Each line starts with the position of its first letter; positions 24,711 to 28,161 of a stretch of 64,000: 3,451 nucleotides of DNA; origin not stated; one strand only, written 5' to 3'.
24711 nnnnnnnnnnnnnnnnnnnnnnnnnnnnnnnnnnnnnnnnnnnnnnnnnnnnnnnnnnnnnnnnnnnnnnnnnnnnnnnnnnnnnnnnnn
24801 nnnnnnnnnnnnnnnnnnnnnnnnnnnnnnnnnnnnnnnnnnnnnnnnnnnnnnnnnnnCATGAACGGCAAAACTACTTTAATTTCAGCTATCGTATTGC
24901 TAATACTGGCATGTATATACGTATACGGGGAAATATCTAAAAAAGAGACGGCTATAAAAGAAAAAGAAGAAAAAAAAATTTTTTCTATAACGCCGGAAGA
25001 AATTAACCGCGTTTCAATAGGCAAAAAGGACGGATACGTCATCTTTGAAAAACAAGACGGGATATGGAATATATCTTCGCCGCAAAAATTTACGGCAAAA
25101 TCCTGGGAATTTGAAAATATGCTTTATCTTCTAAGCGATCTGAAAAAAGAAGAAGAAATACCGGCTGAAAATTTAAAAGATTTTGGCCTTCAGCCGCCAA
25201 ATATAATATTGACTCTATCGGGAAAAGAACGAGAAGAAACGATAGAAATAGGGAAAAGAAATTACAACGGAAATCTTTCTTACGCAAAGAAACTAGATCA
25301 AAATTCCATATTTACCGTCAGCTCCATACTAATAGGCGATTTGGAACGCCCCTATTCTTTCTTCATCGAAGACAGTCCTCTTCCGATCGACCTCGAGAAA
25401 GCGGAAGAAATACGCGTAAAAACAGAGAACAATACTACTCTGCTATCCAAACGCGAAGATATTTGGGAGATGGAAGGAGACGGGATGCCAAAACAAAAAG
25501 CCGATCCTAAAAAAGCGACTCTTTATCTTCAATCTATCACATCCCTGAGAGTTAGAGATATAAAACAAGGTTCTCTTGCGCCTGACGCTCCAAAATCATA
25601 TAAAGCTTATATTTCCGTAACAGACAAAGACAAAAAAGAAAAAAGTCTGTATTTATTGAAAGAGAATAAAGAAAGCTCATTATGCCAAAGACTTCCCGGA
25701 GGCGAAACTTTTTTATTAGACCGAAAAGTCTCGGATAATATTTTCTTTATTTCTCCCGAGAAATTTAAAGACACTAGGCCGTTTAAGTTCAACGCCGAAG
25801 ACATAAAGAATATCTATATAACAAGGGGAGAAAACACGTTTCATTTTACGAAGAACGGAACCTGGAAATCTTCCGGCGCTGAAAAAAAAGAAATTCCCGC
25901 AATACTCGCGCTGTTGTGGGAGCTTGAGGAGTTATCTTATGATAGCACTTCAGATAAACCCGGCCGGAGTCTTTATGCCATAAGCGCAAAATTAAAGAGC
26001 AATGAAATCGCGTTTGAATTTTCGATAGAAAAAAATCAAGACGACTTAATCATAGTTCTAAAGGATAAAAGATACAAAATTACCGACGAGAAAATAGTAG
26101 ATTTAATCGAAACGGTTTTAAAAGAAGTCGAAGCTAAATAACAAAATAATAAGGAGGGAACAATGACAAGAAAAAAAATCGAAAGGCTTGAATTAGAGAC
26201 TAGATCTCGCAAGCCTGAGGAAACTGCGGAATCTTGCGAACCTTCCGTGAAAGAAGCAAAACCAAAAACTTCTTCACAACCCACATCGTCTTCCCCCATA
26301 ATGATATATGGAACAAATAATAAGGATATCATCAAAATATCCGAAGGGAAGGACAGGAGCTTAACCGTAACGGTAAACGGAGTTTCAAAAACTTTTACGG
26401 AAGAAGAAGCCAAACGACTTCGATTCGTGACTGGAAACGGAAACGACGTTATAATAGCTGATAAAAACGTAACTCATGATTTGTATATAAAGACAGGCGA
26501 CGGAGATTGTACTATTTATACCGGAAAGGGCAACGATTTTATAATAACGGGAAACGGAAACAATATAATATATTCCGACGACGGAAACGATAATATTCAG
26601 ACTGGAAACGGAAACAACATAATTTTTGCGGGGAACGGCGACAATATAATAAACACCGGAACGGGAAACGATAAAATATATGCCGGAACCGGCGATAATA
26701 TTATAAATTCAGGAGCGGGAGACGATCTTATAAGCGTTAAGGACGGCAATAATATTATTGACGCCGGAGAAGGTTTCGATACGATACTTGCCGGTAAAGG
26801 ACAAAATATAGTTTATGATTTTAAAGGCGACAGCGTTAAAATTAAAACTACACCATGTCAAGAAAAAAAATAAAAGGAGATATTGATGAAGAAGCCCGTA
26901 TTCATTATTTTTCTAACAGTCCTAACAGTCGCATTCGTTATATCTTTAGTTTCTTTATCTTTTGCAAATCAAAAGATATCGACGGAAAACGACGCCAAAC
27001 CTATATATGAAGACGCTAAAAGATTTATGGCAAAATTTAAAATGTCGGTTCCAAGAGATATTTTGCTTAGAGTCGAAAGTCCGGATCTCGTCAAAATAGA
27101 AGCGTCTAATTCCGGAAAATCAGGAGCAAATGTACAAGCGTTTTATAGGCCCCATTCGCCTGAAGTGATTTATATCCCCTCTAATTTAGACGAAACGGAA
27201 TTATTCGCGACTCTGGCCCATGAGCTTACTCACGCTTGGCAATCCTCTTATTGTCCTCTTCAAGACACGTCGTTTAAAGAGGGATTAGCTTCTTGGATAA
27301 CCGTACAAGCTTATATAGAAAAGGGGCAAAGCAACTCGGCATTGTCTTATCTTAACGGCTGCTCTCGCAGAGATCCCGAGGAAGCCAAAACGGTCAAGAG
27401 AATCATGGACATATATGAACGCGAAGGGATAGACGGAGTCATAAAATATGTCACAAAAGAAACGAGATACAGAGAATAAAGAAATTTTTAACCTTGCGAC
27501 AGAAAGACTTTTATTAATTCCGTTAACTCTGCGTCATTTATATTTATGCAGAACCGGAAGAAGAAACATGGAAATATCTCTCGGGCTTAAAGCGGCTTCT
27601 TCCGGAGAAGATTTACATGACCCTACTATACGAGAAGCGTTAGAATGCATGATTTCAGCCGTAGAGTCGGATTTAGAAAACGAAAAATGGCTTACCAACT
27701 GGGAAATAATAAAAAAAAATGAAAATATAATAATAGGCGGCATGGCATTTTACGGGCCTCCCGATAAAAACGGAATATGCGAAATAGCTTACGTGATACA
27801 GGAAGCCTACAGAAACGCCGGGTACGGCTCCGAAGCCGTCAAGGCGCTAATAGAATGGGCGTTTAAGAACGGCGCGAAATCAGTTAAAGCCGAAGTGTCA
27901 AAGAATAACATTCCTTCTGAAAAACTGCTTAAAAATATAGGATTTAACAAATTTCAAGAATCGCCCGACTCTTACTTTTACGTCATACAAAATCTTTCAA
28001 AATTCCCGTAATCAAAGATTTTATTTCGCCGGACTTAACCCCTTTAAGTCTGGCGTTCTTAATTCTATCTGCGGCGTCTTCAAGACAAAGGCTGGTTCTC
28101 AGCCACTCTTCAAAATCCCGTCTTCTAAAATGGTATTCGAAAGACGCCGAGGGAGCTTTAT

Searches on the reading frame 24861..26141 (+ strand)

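Call 38: search_protein_families(library=pfam, proteins=[window:24861-26141:+], max_evalue=0.001)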
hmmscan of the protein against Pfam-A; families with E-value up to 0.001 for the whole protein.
window:24861-26141:+ (426 aa): 1 family
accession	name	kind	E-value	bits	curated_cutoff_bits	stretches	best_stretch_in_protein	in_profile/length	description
PF14238.11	DUF4340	-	8.2e-31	108.1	25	2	69-234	1-167/183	Domain of unknown function (DUF4340)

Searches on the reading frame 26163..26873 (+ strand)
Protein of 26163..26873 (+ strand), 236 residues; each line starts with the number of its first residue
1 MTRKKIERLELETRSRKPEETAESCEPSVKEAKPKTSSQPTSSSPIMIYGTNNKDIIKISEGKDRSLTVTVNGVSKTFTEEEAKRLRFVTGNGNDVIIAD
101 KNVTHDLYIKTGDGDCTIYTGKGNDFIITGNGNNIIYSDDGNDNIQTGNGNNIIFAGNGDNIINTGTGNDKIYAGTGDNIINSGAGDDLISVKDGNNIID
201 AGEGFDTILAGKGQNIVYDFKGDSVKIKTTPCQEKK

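Call 38: search_protein_families(library=pfam, proteins=[window:26163-26873:+], max_evalue=0.001)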
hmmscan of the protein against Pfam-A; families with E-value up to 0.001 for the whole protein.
window:26163-26873:+ (236 aa): 1 family
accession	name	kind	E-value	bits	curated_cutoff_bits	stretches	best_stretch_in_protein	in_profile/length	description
PF00353.25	HemolysinCabind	-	1.3e-17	63.9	23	3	156-190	2-36/36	RTX calcium-binding nonapeptide repeat (4 copies)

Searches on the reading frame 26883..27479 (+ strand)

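Call 38: search_protein_families(library=pfam, proteins=[window:26883-27479:+], max_evalue=0.001)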
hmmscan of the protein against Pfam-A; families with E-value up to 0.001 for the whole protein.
window:26883-27479:+ (198 aa): 2 families
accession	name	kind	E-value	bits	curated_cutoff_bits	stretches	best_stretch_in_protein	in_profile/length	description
PF20573.4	DUF6782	-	5.4e-06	26.3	27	1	82-128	66-113/241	Putative metallopeptidase family (DUF6782)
PF06114.19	Peptidase_M78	-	0.00069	19.8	22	0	87-123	22-58/123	IrrE N-terminal-like domain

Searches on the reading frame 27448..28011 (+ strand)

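Call 38: search_protein_families(library=pfam, proteins=[window:27448-28011:+], max_evalue=0.001)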
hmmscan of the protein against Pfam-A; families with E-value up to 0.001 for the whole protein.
window:27448-28011:+ (187 aa): 5 families
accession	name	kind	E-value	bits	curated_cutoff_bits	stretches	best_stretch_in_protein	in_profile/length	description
PF13302.13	Acetyltransf_3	-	9.5e-18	65.7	25.4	1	58-167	31-138/138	Acetyltransferase (GNAT) domain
PF00583.31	Acetyltransf_1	-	4.8e-14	53.1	20.7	1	83-166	37-116/116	Acetyltransferase (GNAT) family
PF13420.13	Acetyltransf_4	-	3.4e-07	30.9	24.3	1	90-173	56-141/155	Acetyltransferase (GNAT) domain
PF08445.16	FR47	-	1.7e-05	25.1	22.1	1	117-171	29-82/86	FR47-like protein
PF13508.13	Acetyltransf_7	-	0.0004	21.1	27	1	90-167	10-83/84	Acetyltransferase (GNAT) domain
